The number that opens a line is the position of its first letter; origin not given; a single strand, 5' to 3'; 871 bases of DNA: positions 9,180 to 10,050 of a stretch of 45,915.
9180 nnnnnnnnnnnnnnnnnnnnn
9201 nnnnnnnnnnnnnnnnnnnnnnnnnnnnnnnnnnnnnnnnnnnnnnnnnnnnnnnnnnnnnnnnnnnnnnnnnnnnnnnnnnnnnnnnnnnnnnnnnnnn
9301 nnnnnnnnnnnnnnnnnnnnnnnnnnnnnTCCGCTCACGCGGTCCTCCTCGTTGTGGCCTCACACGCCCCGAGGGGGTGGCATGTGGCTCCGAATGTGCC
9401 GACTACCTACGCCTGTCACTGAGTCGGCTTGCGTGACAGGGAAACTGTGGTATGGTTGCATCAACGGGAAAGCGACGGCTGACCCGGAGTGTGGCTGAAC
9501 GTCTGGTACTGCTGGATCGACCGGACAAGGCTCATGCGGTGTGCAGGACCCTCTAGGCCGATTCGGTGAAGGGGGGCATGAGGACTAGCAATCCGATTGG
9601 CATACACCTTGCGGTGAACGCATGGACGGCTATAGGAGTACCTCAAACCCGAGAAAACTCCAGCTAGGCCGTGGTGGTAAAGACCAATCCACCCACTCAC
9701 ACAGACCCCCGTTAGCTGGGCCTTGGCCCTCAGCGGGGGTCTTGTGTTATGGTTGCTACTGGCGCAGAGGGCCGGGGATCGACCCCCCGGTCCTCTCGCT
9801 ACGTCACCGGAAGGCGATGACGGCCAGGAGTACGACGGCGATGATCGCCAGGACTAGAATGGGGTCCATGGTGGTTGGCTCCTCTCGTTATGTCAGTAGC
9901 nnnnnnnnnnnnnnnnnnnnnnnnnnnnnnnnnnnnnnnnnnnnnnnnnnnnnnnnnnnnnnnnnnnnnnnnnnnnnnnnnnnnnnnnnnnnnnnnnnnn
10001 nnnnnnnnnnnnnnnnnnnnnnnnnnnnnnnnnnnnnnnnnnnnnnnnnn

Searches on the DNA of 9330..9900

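Call 66: search_rna_families(source=window, start=9330, end=9900, threshold=evalue, max_evalue=5, show_alignments=2)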
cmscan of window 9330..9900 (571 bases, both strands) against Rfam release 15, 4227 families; matches with E-value up to 5: 3.
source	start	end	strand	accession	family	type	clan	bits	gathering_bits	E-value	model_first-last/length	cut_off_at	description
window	9468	9703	+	RF01745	manA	Cis-reg;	-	37.5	55.2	3.9e-08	1-192/192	no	manA RNA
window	9545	9588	-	RF02224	sX5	Gene; sRNA;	-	14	50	3.5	1-49/49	no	Xanthomonadaceae sRNA sX5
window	9612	9651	-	RF01172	sn2343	Gene; snRNA; snoRNA; CD-box;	-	14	60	3.7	1-78/78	no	Small nucleolar RNA sn2343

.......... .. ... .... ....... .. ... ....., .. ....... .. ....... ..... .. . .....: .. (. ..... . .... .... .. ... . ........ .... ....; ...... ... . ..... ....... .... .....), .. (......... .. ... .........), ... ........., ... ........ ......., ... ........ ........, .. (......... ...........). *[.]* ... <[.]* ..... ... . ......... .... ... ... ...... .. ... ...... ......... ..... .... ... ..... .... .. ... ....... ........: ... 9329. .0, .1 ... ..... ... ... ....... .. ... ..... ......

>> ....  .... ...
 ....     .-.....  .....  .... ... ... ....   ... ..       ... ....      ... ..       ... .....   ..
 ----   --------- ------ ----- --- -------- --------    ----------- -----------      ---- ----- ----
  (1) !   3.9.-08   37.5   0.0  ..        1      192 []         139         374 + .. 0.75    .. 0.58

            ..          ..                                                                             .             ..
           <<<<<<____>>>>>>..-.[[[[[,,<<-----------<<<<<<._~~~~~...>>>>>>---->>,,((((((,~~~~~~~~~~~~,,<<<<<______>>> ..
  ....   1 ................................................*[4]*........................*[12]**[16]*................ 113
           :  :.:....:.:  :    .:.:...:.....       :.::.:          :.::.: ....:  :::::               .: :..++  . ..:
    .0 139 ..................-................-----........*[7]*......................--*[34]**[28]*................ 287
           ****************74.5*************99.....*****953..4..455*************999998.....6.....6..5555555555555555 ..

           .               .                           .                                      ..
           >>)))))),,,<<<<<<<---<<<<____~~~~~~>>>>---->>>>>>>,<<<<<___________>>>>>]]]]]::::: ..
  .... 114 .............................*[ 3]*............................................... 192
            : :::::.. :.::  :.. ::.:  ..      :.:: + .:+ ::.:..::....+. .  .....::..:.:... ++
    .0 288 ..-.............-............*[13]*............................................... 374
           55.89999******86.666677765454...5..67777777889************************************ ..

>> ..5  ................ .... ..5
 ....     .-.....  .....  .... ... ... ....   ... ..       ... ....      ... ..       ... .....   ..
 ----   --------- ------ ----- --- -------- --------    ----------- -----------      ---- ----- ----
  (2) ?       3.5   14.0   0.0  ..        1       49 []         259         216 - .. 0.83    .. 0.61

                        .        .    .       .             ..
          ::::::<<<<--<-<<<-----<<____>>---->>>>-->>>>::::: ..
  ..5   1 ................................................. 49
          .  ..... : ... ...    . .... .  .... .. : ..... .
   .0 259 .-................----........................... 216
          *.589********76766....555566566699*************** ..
